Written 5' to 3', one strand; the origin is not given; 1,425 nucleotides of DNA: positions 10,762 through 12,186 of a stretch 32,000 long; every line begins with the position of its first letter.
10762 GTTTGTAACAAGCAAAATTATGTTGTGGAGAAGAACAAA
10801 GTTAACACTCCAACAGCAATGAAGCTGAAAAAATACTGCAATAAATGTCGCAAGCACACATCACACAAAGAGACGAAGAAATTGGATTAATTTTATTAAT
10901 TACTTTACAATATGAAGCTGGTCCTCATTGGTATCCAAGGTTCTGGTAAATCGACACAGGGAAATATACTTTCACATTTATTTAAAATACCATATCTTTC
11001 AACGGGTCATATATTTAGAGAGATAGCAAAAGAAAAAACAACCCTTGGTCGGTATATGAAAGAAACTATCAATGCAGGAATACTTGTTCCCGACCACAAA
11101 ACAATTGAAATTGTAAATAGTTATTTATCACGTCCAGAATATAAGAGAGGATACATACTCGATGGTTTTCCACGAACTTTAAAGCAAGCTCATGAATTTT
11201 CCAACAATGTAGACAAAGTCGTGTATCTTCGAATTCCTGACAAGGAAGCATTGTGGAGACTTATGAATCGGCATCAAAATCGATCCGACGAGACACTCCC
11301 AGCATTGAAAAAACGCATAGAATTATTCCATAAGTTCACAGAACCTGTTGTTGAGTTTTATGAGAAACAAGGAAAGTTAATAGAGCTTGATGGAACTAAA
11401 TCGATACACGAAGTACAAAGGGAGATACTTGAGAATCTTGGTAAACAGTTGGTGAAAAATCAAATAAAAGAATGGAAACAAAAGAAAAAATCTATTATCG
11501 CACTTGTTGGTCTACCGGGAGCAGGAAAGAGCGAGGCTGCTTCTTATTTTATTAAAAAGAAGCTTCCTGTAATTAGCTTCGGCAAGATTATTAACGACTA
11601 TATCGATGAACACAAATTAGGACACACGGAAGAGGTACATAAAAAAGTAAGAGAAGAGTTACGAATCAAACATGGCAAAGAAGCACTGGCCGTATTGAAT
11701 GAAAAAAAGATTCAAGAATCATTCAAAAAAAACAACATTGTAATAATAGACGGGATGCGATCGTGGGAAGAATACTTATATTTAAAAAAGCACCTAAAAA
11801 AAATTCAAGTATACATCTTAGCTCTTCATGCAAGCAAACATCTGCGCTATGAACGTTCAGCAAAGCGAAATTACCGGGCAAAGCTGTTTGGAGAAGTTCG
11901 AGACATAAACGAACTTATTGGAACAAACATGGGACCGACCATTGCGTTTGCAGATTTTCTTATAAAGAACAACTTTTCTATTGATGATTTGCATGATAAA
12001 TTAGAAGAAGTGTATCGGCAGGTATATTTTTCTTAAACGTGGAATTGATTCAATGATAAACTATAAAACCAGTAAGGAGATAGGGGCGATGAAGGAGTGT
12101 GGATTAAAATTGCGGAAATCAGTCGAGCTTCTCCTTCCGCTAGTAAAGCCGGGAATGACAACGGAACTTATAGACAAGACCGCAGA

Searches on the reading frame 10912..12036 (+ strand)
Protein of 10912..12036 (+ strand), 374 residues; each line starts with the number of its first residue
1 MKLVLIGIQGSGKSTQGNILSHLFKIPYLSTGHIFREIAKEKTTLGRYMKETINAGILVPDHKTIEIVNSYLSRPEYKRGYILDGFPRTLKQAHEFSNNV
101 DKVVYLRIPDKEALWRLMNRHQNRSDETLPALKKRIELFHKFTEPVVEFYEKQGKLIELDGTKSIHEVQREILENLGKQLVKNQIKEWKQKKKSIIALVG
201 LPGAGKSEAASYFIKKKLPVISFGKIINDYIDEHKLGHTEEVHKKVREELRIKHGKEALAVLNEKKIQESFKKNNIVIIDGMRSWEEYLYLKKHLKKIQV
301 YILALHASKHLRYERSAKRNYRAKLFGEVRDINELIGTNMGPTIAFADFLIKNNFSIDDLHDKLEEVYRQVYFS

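Call 95: search_protein_families(library=pfam, proteins=[window:10912-12036:+], max_evalue=0.001)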
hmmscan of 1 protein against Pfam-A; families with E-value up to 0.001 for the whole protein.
window:10912-12036:+ (374 aa): 12 families
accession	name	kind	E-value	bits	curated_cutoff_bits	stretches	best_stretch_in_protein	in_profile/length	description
PF00406.28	ADK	-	1e-37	130.1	26.8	1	5-154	1-150/151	Adenylate kinase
PF13207.12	AAA_17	-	1.5e-30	106.7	27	2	7-129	2-132/136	AAA domain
PF13238.12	AAA_18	-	5.6e-23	82.2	29.4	2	196-324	1-116/128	AAA domain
PF02223.23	Thymidylate_kin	-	3.4e-07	30.6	27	0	101-172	119-185/185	Thymidylate kinase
PF13521.12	AAA_28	-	1.1e-06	29.5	27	0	196-303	2-102/164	AAA domain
PF13401.12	AAA_22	-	2e-06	28.6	27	0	191-282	3-93/130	AAA domain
PF00005.33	ABC_tran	-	8.3e-05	23.6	25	0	189-270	7-79/137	ABC transporter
PF13671.12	AAA_33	-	0.0001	23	27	0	196-321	2-120/143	AAA domain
PF24883.2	NPHP3_N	-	0.0001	22.9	24.8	0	182-215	9-44/164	Nephrocystin 3, N-terminal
PF08433.16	KTI12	-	0.00015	21.8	22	1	196-288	4-85/271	Chromatin associated protein KTI12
PF01121.26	CoaE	-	0.00019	21.6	27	0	195-227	2-34/180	Dephospho-CoA kinase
PF06414.18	Zeta_toxin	-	0.00063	19.7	22.3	0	188-319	11-143/199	Zeta toxin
